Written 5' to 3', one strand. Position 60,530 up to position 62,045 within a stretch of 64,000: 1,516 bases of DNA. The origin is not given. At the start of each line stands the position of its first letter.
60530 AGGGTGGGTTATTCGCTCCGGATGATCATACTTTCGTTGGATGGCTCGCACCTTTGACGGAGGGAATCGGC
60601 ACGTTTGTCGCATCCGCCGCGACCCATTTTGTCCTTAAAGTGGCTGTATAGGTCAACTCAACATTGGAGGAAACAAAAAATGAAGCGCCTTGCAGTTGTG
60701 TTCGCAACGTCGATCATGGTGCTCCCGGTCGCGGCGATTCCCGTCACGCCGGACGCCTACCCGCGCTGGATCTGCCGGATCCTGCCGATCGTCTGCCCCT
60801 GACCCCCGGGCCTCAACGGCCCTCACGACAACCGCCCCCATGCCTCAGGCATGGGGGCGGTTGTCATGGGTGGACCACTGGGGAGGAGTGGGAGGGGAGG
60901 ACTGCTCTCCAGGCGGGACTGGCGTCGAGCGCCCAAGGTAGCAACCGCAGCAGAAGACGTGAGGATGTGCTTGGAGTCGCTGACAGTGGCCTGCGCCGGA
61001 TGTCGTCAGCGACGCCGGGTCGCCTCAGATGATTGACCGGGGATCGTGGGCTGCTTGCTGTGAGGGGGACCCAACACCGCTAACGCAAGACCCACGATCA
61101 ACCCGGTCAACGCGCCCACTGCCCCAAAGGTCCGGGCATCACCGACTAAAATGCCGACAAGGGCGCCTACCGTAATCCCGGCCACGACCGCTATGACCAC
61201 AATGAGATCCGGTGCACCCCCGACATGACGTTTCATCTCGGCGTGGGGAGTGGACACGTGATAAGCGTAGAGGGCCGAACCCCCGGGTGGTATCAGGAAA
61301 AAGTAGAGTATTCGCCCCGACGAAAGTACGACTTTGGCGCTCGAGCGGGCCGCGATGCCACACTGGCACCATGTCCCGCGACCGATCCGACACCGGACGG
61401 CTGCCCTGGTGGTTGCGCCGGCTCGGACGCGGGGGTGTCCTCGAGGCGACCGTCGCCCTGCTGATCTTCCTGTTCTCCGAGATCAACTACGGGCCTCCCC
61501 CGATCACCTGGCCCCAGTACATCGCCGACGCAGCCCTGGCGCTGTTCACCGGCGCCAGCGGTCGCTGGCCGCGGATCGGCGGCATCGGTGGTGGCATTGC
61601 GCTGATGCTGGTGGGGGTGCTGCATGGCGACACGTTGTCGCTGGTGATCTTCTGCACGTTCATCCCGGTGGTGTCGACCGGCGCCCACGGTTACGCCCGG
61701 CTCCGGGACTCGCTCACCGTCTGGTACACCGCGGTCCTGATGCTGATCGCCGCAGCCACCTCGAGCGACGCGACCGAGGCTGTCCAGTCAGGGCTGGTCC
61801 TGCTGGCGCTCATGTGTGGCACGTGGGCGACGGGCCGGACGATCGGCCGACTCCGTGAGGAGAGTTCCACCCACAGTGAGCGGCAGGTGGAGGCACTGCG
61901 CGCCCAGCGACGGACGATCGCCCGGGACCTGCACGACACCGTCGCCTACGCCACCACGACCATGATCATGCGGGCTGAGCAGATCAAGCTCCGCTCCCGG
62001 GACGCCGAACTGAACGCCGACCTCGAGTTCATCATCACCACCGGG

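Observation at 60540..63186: Small signal-peptide-bearing two-cysteine peptide gene next to a polytopic-sensor two-component system in a low-G+C islet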

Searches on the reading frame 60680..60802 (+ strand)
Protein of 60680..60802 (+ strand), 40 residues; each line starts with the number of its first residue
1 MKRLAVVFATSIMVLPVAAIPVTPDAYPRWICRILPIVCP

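Call 4: search_protein_families(library=pfam, proteins=[window:60680-60802:+], max_evalue=0.01)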
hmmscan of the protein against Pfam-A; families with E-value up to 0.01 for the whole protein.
window:60680-60802:+ (40 aa): 0 families

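Call 5: search_protein_families(library=ncbifam, proteins=[window:60680-60802:+], max_evalue=0.1)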
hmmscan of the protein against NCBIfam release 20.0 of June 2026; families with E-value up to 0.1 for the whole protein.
window:60680-60802:+ (40 aa): 0 families

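Call 7: find_homologous_proteins(query=window:60680-60799:+, max_evalue=10)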
Query seq(40 aa) (40 aa): 1 proteins with E <= 10 among 1 candidates.
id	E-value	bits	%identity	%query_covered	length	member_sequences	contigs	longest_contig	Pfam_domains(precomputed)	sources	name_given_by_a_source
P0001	1.3e-17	79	100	100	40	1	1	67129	-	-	-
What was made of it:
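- A single-sequence word-index search found only itself (call 7).
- Tried and rejected: Single-peptide word-index search (call 7).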

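Call 15: find_homologous_proteins(query=A1, max_evalue=10)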
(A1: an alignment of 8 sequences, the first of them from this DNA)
Query A1 (8 sequences) (40 aa, profile of the alignment): 8 proteins with E <= 10 among 447 candidates.
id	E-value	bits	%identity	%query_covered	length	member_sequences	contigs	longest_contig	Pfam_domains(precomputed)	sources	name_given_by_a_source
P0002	7.7e-15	73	36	98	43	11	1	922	-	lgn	-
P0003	3.6e-14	70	35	98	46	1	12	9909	-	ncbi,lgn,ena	-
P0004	4.0e-14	70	46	33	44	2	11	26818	-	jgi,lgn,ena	-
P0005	5.8e-14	70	35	57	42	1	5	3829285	-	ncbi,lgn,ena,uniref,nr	ncbi:hypothetical protein [Propioniciclava soli]|uniref:Uncharacterized protein n=1 Tax=Propionicicl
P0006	1.4e-13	69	46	33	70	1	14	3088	-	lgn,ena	-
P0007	1.6e-13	68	39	78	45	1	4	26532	-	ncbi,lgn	ncbi:MAG: hypothetical protein ACLGHZ_03165 [Actinomycetes bacterium]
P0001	1.5e-11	62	100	100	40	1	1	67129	-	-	-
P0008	5.1e-6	44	-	-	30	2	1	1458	-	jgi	jgi:hypothetical protein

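Call 19: find_encoding_contigs(protein=P0001, flank=10000, max_places=3)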
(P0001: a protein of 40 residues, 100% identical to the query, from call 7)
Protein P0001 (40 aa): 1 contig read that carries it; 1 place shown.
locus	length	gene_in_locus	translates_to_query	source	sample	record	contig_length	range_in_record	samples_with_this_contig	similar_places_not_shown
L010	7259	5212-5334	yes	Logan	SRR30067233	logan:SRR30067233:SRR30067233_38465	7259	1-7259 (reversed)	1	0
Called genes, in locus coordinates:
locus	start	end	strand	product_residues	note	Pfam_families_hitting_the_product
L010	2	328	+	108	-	?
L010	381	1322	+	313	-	PF13223:DUF4031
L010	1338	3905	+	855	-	PF00128:Alpha-amylase (weak)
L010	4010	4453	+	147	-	PF00472:RF-1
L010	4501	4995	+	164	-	PF16571:FBP_C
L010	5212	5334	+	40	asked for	-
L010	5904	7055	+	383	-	PF07730:HisKA_3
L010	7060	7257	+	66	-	?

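Call 25: find_encoding_contigs(protein=P0002, flank=3000, max_places=4)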
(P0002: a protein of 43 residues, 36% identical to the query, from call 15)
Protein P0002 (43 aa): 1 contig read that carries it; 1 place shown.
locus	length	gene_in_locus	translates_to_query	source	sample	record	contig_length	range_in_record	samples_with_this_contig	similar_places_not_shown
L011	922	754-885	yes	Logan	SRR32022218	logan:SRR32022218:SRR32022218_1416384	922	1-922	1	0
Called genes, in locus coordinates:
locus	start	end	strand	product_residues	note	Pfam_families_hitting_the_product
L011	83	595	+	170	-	PF16571:FBP_C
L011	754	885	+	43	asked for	-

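Call 26: find_encoding_contigs(protein=P0008, flank=3000, max_places=4)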
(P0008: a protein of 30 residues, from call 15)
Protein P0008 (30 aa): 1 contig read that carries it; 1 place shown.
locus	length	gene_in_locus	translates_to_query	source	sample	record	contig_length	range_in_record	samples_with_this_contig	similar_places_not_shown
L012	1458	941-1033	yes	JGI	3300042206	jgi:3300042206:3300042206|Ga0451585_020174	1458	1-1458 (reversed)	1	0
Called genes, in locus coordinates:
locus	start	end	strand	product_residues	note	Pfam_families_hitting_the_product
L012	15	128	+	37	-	-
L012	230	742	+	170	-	PF16571:FBP_C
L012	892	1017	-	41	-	-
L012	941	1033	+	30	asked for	-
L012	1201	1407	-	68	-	-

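Call 27: search_protein_representatives(alignment_id=A2)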
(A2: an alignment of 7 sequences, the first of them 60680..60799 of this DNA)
Query: 7 sequences, 42 profile positions. Proteins with E-value up to 0.001 (for the whole library): 38; up to 1e-10: 9; up to 1e-30: 1. The best 38 are listed.
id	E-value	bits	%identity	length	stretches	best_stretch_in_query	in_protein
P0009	1.2e-63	226.9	-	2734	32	3-20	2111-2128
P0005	2.6e-17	78.6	-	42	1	1-42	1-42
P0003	1.5e-15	72.9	-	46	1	1-41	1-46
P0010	8.6e-15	70.5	-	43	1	1-42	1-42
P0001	1.3e-13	66.8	-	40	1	1-41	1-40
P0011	9.5e-13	64.0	-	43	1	1-41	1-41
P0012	1.6e-11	60.1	-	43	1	1-42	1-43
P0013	3.8e-11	58.9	-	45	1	1-41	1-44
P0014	7.5e-11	57.9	-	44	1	1-41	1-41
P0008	1.2e-10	57.2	-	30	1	13-42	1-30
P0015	2.8e-10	56.1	-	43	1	1-41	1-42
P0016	5.2e-10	55.2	-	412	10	18-35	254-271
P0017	6.0e-10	55.0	-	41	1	1-41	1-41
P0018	3.1e-09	52.8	-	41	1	1-41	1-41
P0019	8.1e-09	51.4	-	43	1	1-42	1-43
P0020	1.1e-08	51.0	-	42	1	1-41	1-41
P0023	7.5e-08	48.3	-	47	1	1-41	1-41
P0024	9.0e-08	48.1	-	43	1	3-41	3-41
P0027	5.4e-07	45.6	-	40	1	1-40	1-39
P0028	6.5e-07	45.3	-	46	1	1-42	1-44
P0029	1.2e-06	44.5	-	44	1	1-42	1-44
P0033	9.9e-06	41.5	-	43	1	1-40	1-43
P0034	1.7e-05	40.8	-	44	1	1-40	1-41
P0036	3.1e-05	39.9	-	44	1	1-42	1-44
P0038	8.9e-05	38.5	-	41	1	1-41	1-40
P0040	3.8e-04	36.5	-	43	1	1-40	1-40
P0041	4.5e-04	36.2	-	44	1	1-41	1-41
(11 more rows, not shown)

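Call 30: find_encoding_contigs(protein=P0041, flank=5000, max_places=3)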
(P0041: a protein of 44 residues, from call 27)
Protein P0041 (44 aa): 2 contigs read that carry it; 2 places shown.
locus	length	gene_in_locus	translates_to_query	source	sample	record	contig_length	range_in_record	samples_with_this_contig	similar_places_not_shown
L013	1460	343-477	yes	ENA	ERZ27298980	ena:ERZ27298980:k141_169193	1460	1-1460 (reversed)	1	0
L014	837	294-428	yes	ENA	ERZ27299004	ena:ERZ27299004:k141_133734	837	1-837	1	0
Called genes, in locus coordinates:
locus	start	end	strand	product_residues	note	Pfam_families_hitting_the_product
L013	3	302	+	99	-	?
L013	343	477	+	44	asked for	-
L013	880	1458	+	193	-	?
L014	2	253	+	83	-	?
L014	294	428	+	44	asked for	-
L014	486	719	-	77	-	-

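Call 31: find_encoding_contigs(protein=P0034, flank=5000, max_places=3)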
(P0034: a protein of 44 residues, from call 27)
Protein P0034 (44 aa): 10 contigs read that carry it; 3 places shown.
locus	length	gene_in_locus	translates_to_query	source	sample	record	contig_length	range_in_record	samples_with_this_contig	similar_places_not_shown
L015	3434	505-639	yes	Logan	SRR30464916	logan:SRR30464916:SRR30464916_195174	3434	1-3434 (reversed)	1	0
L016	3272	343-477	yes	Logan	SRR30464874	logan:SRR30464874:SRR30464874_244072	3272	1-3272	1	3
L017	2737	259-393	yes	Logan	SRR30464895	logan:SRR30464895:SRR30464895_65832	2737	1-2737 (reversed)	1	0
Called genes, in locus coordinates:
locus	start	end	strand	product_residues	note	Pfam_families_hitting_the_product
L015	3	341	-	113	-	?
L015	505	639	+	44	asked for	-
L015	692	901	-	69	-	-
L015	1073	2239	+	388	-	PF07730:HisKA_3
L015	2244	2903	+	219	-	PF00072:Response_reg, PF00196:GerE, PF08281:Sigma70_r4_2 (weak)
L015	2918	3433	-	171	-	?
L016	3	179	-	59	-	?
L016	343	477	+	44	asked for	-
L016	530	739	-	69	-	-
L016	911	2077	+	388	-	PF07730:HisKA_3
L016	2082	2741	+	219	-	PF00072:Response_reg, PF00196:GerE, PF08281:Sigma70_r4_2 (weak)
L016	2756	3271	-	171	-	?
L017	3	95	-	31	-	?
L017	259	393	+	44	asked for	-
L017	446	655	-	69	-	-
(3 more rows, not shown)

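Call 32: find_encoding_contigs(protein=P0024, flank=6000, max_places=2)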
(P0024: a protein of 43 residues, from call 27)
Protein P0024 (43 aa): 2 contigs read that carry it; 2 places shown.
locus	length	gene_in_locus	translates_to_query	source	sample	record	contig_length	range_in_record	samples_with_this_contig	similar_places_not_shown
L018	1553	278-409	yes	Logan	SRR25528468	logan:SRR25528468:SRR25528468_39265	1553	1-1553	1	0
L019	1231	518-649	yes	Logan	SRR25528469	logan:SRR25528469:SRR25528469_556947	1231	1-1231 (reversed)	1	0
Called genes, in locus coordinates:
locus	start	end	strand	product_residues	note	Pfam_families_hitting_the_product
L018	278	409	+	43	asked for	-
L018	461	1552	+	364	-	?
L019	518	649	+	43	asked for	-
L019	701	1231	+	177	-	?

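Call 33: find_encoding_contigs(protein=P0040, flank=6000, max_places=2)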
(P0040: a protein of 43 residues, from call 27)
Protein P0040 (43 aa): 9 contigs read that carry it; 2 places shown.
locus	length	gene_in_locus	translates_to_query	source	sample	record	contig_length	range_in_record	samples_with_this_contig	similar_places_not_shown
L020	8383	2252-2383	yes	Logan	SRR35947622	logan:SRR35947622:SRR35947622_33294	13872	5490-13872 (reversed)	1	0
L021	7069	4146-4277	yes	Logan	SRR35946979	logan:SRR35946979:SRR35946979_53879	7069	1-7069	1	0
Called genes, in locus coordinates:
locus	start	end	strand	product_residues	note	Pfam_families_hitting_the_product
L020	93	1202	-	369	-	PF07969:Amidohydro_3 (faint), PF01979:Amidohydro_1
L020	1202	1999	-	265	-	PF01182:Glucosamine_iso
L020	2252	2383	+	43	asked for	-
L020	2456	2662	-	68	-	-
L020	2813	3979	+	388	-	PF07730:HisKA_3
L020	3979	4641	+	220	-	PF00072:Response_reg, PF00196:GerE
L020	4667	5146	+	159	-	PF08768:THAP4_heme-bd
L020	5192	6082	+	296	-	-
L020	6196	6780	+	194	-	PF00881:Nitroreductase, PF14512:TM1586_NiRdase (weak), PF00881:Nitroreductase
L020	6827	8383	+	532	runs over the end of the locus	PF01019:G_glu_transpept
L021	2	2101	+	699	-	?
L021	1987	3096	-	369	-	PF07969:Amidohydro_3 (faint), PF01979:Amidohydro_1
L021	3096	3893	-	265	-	PF01182:Glucosamine_iso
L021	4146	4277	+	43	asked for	-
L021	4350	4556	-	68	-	-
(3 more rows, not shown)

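Call 34: find_encoding_contigs(protein=P0028, flank=6000, max_places=2)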
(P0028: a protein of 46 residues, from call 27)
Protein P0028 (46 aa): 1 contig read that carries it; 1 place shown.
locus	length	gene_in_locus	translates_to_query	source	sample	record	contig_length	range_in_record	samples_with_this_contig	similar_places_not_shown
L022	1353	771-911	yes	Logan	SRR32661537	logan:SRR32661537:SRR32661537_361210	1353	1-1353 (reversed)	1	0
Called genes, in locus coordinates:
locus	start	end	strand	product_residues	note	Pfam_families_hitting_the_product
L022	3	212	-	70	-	?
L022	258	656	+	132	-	-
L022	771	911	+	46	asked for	-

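Call 42: list_cluster_members(proteins=[P0010, P0014, P0017, P0020, P0023, P0027, P0029, P0036, P0038, P0033])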
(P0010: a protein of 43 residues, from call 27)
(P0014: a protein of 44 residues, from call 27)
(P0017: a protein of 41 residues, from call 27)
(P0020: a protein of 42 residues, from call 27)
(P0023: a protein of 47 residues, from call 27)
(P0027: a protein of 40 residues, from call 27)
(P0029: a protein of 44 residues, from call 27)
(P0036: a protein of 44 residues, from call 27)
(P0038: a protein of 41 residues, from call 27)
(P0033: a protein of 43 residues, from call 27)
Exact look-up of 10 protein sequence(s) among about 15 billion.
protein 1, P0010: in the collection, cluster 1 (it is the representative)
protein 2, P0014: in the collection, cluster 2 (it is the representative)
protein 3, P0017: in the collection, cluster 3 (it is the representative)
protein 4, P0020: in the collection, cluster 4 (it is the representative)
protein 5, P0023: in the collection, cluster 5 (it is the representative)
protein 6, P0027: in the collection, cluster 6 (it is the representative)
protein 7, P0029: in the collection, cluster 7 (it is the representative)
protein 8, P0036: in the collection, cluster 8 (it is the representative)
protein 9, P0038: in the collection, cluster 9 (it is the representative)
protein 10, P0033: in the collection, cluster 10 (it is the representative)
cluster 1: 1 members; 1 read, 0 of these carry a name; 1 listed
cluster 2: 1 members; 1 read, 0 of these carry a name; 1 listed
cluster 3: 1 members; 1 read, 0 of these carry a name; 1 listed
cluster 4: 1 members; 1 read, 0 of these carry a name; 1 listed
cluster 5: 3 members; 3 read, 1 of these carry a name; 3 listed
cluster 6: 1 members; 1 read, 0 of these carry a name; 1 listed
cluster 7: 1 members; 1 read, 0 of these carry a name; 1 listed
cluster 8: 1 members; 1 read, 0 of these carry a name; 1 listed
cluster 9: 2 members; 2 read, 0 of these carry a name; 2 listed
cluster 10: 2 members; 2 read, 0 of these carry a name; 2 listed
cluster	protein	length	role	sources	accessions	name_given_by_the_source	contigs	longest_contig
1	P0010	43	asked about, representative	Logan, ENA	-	-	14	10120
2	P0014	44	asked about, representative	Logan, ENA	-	-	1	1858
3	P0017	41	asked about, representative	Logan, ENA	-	-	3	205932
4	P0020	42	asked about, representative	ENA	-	-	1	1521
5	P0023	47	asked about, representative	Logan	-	-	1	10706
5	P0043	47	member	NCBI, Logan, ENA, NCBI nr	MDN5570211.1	MAG: hypothetical protein L0G22_02950 [Propionibacteriaceae bacterium] | hypothetical protein [Propionibacteriaceae bacterium]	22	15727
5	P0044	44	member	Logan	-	-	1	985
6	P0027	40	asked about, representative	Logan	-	-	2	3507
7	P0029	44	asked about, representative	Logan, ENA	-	-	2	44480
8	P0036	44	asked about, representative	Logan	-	-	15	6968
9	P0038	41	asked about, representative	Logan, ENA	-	-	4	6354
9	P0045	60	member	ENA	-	-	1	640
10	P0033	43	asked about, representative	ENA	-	-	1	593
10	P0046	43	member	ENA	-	-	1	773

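Call 80: find_encoding_contigs(protein=P0017, flank=4000, max_places=1)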
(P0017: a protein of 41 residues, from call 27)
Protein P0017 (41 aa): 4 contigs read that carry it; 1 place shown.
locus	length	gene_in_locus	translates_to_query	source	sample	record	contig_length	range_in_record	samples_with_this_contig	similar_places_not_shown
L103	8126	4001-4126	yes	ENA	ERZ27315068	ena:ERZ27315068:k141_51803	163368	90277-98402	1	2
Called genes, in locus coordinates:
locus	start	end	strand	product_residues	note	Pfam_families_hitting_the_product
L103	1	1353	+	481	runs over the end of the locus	PF05140:ResB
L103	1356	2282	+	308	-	PF01578:Cytochrom_C_asm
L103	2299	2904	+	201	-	PF00578:AhpC-TSA, PF08534:Redoxin, PF13098:Thioredoxin_2 (weak), PF13905:Thioredoxin_8 (weak)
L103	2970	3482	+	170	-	PF16571:FBP_C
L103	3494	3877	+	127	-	PF10852:DUF2651 (weak)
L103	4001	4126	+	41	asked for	-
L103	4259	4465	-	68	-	-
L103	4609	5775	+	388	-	PF07730:HisKA_3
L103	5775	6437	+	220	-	PF00072:Response_reg, PF00196:GerE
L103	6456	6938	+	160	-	PF08768:THAP4_heme-bd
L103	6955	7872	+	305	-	-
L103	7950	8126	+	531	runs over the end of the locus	PF01019:G_glu_transpept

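Call 81: find_encoding_contigs(protein=P0029, flank=4000, max_places=1)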
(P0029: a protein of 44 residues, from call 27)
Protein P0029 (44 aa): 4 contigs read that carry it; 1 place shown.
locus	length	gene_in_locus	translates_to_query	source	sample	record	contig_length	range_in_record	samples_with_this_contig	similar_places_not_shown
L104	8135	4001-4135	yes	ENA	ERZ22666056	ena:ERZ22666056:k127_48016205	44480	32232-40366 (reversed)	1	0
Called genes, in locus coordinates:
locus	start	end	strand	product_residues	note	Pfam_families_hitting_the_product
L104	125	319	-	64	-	-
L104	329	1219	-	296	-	PF03446:NAD_binding_2, PF03807:F420_oxidored (weak), PF14833:NAD_binding_11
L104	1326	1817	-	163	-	PF10604:Polyketide_cyc2 (weak), PF08327:AHSA1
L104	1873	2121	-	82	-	-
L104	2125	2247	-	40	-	-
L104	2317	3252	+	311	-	PF03167:UDG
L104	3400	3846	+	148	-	PF00472:RF-1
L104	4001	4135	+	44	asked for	-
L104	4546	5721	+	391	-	PF07730:HisKA_3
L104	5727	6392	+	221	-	PF00072:Response_reg, PF00196:GerE, PF04545:Sigma70_r4 (weak), PF08281:Sigma70_r4_2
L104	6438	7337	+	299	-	-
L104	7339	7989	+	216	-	PF00702:Hydrolase, PF12710:HAD, PF13419:HAD_2, PF13242:Hydrolase_like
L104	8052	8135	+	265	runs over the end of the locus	PF06426:SATase_N, PF00132:Hexapep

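Call 82: find_encoding_contigs(protein=P0043, flank=4000, max_places=1)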
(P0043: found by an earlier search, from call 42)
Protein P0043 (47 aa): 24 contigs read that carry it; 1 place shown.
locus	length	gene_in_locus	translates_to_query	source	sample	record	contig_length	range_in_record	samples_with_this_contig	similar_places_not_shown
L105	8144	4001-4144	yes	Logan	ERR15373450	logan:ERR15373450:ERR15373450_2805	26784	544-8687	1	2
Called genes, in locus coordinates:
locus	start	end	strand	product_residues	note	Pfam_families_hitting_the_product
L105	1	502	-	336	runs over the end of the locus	-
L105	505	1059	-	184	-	PF04542:Sigma70_r2 (weak), PF08281:Sigma70_r4_2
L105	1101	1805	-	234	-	PF01965:DJ-1_PfpI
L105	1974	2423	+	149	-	PF00472:RF-1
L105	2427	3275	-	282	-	-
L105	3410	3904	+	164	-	PF16571:FBP_C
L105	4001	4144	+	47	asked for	-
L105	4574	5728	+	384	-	PF07730:HisKA_3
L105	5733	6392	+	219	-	PF00072:Response_reg, PF00196:GerE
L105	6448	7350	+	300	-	-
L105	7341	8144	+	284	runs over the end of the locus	-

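Call 83: find_encoding_contigs(protein=P0036, flank=4000, max_places=1)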
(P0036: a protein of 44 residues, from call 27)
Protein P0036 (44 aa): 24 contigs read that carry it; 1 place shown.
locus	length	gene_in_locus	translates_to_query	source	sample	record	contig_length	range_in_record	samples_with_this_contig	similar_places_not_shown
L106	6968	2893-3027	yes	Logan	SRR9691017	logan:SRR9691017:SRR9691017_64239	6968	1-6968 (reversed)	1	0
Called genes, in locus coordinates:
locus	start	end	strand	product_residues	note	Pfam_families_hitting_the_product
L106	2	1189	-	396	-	?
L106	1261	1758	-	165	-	PF12802:MarR_2, PF01047:MarR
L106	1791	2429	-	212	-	-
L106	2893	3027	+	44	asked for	-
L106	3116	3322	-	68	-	-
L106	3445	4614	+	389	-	PF07730:HisKA_3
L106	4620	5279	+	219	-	PF00072:Response_reg, PF00196:GerE, PF08281:Sigma70_r4_2 (weak)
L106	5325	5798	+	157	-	PF08768:THAP4_heme-bd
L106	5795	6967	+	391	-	?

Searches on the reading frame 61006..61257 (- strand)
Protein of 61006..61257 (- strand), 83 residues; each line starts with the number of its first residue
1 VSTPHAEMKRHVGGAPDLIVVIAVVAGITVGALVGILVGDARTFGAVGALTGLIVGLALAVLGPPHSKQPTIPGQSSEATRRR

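Call 4: search_protein_families(library=pfam, proteins=[window:61006-61257:-], max_evalue=0.01)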
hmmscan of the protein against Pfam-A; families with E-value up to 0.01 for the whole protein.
window:61006-61257:- (83 aa): 0 families

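Call 5: search_protein_families(library=ncbifam, proteins=[window:61006-61257:-], max_evalue=0.1)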
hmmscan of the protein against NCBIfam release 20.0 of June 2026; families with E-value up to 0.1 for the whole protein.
window:61006-61257:- (83 aa): 1 family
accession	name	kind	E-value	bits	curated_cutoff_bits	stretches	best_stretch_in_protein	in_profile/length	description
NF002921.0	PRK03545.1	equivalog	0.023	13.7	401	1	21-62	147-188/396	sugar transporter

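Call 44: search_protein_families(library=pfam, proteins=[window:61009-61257:-], max_evalue=10)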
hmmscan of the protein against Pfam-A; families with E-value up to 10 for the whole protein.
seq(83 aa): 4 families
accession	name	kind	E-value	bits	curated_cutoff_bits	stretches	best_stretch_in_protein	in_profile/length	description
PF17623.7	B277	-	0.055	13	27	1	7-42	204-240/277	Domain of unknown function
PF13441.11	Gly-zipper_YMGG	-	0.16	12.1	28.9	1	24-58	7-41/45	YMGG-like Gly-zipper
PF12698.13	ABC2_membrane_3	-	0.25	10.8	31.6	1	18-64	245-291/347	ABC-2 family transporter protein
PF13488.11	Gly-zipper_Omp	-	1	9.8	25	1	25-57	4-36/46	Glycine zipper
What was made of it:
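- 61006..61257 (-): Gly-zipper-like 2-TM hairpin protein. It is 83 aa from GTG 61257 (leaderless candidate) or 76 aa from ATG 61236. The turn is the conserved motif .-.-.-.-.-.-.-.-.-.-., and the C-tail is basic. Only sub-threshold Gly-zipper_YMGG matches (call 44).
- On LiaFSR: The 2-TM protein has no LiaF-related match (calls 4, 5, 44).
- On Glycine-zipper small membrane proteins (Pfam Gly-zipper_YMGG and relatives): The window protein scores 12.1 bits (call 44).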

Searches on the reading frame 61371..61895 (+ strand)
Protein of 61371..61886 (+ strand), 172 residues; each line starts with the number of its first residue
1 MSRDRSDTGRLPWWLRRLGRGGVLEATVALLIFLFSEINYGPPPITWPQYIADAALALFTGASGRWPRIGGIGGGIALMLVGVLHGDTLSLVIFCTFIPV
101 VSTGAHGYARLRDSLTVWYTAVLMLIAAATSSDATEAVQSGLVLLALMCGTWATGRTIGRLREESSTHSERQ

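Call 44: search_protein_families(library=pfam, proteins=[window:61371-61886:+], max_evalue=10)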
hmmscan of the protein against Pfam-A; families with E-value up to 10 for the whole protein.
seq(172 aa): 0 families

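Call 60: find_homologous_proteins(query=A4, max_evalue=0.001)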
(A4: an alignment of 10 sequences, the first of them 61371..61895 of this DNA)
Query A4 (10 sequences): 8000 candidates shared short words with the query, none scored E <= 0.001.
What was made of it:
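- Tried and rejected: Search with the kinase sensor-domain alignment (call 60).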
